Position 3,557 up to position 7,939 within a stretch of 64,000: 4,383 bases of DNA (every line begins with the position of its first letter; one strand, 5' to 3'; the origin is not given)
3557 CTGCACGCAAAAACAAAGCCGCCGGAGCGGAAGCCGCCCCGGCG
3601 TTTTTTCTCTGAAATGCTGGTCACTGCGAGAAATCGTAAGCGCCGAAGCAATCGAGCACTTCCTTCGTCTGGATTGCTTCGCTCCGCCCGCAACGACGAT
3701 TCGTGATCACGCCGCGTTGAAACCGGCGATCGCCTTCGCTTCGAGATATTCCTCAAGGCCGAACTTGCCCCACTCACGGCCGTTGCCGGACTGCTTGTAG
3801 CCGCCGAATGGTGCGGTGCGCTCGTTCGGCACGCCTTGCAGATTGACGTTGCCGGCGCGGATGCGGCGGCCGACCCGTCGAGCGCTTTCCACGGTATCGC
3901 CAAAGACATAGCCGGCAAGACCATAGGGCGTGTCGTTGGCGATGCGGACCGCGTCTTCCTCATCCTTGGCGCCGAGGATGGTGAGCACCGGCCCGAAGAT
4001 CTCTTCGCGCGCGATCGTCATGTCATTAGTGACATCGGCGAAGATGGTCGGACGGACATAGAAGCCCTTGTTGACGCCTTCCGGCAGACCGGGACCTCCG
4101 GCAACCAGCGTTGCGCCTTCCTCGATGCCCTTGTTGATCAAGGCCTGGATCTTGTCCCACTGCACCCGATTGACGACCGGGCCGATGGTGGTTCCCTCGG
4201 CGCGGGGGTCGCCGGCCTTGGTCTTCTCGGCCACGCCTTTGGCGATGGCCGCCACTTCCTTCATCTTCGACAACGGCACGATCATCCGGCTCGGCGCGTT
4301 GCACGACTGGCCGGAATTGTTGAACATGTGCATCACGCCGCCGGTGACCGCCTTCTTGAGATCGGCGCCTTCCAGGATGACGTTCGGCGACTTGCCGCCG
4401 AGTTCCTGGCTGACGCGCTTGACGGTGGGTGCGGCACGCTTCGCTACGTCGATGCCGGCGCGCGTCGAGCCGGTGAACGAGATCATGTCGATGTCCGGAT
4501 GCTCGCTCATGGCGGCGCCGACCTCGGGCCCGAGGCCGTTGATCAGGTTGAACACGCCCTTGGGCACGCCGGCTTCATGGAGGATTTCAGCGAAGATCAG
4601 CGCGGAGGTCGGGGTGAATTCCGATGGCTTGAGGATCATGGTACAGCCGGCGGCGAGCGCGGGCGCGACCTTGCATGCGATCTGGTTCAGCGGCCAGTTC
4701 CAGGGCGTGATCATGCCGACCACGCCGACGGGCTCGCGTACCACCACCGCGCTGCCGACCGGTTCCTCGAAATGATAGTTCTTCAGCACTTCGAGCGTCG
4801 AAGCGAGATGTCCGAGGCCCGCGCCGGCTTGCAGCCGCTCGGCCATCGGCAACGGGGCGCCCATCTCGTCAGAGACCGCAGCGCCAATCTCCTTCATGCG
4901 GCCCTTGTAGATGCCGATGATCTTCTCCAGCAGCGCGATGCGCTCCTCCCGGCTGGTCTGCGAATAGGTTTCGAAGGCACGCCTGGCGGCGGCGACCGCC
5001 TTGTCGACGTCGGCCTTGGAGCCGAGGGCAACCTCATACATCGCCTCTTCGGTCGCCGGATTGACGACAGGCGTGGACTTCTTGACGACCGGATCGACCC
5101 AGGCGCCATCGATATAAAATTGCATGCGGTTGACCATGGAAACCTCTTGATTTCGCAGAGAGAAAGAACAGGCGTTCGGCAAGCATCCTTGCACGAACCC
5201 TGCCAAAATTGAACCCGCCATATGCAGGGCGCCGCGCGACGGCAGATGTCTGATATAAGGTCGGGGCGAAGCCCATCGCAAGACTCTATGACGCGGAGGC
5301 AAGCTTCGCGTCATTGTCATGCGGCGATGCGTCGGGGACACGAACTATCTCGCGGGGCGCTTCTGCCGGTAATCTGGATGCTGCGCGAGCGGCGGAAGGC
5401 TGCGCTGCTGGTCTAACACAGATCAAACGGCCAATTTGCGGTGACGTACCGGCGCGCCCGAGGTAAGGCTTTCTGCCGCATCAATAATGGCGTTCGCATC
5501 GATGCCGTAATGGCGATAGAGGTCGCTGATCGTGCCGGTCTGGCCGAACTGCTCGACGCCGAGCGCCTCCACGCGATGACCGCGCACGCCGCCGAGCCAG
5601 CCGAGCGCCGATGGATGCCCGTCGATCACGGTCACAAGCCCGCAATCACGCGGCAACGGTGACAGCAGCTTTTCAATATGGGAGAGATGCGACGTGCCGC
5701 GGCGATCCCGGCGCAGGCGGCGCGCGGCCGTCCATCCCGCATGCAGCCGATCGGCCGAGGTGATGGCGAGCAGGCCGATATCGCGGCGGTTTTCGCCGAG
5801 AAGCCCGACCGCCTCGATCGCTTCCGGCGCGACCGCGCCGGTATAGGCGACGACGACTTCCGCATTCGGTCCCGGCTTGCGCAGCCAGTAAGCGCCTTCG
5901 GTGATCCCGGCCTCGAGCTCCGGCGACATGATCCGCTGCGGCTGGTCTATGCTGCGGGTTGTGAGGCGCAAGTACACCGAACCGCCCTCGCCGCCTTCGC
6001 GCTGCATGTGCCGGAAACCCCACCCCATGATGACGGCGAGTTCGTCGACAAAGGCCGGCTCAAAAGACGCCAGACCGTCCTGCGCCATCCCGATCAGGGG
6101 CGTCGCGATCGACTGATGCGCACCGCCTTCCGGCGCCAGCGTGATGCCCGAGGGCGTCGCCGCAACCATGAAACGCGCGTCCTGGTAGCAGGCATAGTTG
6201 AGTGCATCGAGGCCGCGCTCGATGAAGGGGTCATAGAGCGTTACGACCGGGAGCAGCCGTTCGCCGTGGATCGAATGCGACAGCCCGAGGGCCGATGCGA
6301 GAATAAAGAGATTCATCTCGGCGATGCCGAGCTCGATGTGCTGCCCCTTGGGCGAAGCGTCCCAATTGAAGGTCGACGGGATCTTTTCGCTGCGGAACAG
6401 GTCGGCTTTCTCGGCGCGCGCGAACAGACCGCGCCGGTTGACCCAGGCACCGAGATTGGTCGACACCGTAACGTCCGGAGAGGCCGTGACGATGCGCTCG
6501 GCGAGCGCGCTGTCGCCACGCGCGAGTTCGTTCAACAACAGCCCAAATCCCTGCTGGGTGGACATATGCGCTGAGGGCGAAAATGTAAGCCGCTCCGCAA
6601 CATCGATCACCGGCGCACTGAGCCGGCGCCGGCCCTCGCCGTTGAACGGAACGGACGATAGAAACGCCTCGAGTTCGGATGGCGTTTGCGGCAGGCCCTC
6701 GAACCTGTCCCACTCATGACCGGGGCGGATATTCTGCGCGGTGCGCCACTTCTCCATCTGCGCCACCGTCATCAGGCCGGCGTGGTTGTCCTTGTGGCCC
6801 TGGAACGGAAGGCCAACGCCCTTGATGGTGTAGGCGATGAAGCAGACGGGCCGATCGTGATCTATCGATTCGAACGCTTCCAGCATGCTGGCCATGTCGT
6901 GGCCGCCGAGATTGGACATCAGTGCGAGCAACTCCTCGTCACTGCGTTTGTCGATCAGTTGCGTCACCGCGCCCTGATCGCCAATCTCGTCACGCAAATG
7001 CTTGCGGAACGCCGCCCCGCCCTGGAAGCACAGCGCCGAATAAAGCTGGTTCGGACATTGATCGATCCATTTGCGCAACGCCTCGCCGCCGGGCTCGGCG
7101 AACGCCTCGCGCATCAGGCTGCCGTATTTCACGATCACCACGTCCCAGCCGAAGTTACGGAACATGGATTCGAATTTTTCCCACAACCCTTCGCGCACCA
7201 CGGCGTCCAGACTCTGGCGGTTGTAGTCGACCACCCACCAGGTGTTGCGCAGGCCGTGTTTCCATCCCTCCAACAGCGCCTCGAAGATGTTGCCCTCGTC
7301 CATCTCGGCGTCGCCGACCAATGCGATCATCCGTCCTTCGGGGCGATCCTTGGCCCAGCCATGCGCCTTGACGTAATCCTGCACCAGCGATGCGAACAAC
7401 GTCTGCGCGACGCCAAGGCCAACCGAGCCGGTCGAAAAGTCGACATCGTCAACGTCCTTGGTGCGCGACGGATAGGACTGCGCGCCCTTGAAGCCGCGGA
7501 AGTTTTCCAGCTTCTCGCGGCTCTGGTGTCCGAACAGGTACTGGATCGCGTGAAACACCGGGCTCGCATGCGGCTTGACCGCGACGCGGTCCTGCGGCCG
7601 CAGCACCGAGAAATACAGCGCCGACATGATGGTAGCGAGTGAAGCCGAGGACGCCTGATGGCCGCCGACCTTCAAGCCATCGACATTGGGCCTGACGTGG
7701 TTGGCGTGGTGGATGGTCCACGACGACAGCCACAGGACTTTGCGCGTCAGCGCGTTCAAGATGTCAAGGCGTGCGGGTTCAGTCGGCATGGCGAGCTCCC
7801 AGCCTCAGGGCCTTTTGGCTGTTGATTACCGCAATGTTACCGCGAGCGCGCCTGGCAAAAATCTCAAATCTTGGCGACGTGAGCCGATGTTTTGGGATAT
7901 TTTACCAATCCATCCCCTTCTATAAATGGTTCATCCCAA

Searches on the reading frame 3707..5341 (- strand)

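Call 58: search_protein_families(library=pfam, proteins=[window:3707-5341:-], max_evalue=0.00001)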
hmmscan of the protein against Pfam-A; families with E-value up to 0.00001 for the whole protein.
window:3707-5341:- (544 aa): 1 family
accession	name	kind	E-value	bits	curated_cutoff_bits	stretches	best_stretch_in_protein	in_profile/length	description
PF00171.27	Aldedh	-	4.9e-153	510.4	23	1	81-538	1-461/461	Aldehyde dehydrogenase family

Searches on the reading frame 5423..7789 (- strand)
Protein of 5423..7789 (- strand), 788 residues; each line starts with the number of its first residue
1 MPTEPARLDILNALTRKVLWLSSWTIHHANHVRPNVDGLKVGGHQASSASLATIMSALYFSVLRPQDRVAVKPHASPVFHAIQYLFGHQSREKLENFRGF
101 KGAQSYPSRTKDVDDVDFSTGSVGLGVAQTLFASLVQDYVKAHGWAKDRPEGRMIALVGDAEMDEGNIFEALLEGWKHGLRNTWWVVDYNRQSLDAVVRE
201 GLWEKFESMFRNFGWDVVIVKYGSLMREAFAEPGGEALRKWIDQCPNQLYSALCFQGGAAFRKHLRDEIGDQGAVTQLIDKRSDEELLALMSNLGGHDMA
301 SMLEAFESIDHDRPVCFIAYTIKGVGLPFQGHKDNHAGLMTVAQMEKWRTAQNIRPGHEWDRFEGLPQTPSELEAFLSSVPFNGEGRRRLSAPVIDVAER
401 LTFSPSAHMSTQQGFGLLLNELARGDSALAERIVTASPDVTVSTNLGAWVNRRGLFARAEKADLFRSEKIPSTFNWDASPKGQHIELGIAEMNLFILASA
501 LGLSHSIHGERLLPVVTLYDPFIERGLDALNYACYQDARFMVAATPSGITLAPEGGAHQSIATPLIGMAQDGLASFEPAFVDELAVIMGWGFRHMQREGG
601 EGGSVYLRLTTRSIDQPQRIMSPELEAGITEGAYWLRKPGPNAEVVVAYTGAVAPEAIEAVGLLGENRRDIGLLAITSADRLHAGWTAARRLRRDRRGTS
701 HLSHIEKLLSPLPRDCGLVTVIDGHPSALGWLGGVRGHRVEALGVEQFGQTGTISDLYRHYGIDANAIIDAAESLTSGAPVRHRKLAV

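Call 58: search_protein_families(library=pfam, proteins=[window:5423-7789:-], max_evalue=0.00001)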
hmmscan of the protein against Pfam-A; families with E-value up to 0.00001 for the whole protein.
window:5423-7789:- (788 aa): 2 families
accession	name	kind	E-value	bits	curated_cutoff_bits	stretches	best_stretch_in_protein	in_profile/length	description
PF00456.26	Transketolase_N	-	5.5e-10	39.2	22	1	70-223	60-216/334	Transketolase, thiamine diphosphate binding domain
PF17831.6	PDH_E1_M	-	2e-07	31.1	23.2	1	406-598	20-211/229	Pyruvate dehydrogenase E1 component middle domain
